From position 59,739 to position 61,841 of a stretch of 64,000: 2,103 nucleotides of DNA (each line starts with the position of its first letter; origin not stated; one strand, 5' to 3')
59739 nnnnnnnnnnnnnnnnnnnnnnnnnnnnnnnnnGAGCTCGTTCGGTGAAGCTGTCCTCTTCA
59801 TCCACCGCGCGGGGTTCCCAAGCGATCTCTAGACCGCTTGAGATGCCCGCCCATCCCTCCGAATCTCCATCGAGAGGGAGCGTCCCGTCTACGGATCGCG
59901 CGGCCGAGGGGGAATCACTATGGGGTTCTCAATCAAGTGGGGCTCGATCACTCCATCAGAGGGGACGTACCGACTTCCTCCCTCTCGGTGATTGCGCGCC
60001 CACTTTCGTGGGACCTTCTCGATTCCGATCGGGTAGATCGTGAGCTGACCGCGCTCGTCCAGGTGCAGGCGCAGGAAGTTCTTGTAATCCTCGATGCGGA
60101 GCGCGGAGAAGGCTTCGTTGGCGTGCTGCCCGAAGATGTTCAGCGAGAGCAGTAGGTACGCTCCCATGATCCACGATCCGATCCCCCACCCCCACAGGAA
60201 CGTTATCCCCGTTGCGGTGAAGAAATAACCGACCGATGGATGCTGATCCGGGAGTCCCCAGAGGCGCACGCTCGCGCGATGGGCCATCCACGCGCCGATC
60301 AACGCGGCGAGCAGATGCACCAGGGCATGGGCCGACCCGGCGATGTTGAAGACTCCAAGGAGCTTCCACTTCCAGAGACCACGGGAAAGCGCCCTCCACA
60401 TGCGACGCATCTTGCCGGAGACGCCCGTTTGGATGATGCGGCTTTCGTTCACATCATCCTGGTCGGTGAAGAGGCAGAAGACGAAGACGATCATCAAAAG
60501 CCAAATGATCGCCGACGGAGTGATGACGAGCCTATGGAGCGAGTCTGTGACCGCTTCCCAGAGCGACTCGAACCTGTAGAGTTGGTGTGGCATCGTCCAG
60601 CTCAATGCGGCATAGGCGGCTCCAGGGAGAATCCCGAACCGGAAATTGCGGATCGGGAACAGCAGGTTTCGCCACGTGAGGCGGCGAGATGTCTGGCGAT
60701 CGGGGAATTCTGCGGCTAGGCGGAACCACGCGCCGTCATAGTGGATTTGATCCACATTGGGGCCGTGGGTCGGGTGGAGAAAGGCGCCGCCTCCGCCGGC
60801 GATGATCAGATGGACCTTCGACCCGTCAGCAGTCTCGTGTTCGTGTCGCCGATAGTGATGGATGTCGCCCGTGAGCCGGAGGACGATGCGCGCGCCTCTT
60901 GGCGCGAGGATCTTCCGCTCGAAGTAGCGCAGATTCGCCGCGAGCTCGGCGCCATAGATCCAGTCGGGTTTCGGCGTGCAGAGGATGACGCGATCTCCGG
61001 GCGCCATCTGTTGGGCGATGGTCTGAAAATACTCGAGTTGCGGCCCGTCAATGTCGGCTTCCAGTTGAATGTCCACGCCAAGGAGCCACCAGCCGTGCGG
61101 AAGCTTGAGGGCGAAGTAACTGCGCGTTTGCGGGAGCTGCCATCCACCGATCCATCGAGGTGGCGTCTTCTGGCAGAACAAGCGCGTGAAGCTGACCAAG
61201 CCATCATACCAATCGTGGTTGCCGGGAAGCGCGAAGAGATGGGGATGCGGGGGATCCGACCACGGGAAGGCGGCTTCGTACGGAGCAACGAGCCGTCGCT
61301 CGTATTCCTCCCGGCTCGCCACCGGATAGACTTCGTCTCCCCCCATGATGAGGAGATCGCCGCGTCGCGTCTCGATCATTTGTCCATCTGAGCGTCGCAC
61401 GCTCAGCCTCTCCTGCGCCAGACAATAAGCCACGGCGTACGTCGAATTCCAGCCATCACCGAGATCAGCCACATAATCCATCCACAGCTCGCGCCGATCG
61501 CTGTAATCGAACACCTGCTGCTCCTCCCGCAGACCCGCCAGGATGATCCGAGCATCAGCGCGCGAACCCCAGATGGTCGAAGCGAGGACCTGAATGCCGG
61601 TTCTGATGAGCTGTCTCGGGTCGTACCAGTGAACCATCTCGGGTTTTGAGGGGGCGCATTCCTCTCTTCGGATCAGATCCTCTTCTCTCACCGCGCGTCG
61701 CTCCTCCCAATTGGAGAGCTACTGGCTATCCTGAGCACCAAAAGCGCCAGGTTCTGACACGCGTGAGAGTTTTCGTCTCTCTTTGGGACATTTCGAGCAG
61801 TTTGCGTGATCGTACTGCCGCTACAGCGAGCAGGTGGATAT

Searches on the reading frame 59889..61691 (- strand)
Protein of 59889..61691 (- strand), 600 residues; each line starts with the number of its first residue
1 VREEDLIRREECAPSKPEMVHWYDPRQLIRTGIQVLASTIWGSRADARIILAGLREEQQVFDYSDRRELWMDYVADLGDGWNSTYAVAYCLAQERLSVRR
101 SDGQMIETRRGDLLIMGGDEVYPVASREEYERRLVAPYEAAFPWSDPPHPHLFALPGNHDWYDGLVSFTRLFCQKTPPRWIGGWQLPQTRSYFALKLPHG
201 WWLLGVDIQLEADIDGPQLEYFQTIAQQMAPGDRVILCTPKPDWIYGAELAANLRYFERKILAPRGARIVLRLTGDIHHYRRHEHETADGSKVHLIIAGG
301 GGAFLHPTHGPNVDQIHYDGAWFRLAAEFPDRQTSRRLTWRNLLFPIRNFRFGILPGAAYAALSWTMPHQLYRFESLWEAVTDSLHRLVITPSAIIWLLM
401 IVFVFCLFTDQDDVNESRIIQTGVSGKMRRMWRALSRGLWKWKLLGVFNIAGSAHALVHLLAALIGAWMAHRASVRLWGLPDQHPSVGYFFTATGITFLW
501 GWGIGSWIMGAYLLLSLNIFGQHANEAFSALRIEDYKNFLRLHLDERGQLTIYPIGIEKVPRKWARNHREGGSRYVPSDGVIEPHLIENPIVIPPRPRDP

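Call 7: search_protein_families(library=pfam, proteins=[window:59889-61691:-], max_evalue=0.1)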
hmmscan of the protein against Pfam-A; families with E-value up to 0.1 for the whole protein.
window:59889-61691:- (600 aa): 2 families
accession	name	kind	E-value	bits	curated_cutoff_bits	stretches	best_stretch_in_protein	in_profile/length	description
PF00149.33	Metallophos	-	0.00091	20.1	21.5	1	107-270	27-183/191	Calcineurin-like phosphoesterase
PF01169.24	GDT1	-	0.016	16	27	1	444-477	29-62/75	Divalent cation/proton antiporter GDT1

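Call 8: search_protein_families(library=ncbifam, proteins=[window:59889-61691:-], max_evalue=0.1)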
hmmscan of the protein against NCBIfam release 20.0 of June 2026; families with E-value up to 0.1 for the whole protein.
window:59889-61691:- (600 aa): 1 family
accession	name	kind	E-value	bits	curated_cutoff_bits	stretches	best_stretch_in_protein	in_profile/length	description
TIGR00619.1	sbcd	subfamily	0.034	13.9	77.65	1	105-168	34-94/252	exonuclease subunit SbcD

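Call 28: find_related_loci(query=window:59889-61691:-, collection=genome_contigs, flank=8000)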
Query window:59889-61691:- (600 aa) in genome_contigs; peptide patterns used: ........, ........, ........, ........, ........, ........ (x = any residue, [..] = any of these).
599 stretches matched a pattern (row limit reached: there are more); 576 encode a relative of the query (tblastn E <= 1e-3); the best 80 are kept; 80 distinct loci.
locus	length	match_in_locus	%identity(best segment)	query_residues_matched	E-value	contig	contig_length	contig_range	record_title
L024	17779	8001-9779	73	2-597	0e+0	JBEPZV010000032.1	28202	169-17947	MAG: bacterium isolate 03V1_S199.semibin_refined.036 NODE_1098_length_28202_cov_9.779448, whole genome shotgun sequence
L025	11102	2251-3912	45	8-593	5e-153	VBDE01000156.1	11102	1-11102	MAG: Betaproteobacteria bacterium isolate BP_35 14_1009_09_30cm_scaffold_9456, whole genome shotgun sequence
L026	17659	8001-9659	46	18-594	8e-152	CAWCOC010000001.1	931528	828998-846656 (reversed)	MAG: Terriglobia bacterium isolate MFD04944.bin.1.270 genome assembly, contig: contig_13234, whole genome shotgun sequen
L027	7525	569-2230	46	19-593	8e-149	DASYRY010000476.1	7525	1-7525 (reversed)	MAG TPA_asm: Candidatus Polarisedimenticolia bacterium isolate SMAG_U4523 k141_815785, whole genome shotgun sequence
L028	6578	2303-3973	45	14-596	3e-149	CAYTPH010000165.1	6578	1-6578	MAG TPA_asm: uncultured Terriglobales bacterium isolate SRP237561_co1_275 genome assembly, contig: NODE_24510_length_657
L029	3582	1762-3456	44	18-595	3e-154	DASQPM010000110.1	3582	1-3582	MAG TPA_asm: Pyrinomonadaceae bacterium isolate SMAG_U10830 k141_1209056, whole genome shotgun sequence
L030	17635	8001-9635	44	14-593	3e-144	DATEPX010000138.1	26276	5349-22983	MAG TPA_asm: Terriglobales bacterium isolate SMAG_U9032 k141_261780, whole genome shotgun sequence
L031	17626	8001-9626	47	15-593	2e-143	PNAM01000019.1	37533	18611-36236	MAG: Myxococcales bacterium isolate palsa_1104 73.20110800_P1D.52_contig_21827, whole genome shotgun sequence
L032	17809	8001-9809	43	19-593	5e-142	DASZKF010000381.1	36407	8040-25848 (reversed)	MAG TPA_asm: Pyrinomonadaceae bacterium isolate SMAG_U6648 k141_1656247, whole genome shotgun sequence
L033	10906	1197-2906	43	9-596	2e-141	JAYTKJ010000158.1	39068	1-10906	MAG: Acidobacteriota bacterium isolate GFS_3114 GFS_3114_157, whole genome shotgun sequence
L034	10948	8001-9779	43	19-589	6e-141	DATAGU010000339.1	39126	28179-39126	MAG TPA_asm: Polyangia bacterium isolate SMAG_U6837 k141_3366798, whole genome shotgun sequence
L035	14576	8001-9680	43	9-591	6e-140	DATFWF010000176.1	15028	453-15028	MAG TPA_asm: Thermoanaerobaculia bacterium isolate SMAG_U9483 k141_12872416, whole genome shotgun sequence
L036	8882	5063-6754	44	18-593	6e-140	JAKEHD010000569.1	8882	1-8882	MAG: Blastocatellia bacterium isolate PMV_6.28 PMV_6.28.k101_1217658, whole genome shotgun sequence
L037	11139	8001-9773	43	19-600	1e-139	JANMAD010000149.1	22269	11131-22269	MAG: Acidobacteriota bacterium isolate OTE_12_metabat_133 OTE_12_k141_729380, whole genome shotgun sequence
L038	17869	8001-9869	40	12-593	7e-139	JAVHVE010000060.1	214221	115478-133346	MAG: Acidobacteriota bacterium isolate BP_21 scaffold_4514459, whole genome shotgun sequence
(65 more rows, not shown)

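Call 45: search_protein_families(library=padloc, proteins=[window:59889-61691:-], max_evalue=0.01)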
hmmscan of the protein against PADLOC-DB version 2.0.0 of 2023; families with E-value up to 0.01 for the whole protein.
window:59889-61691:- (600 aa): 0 families
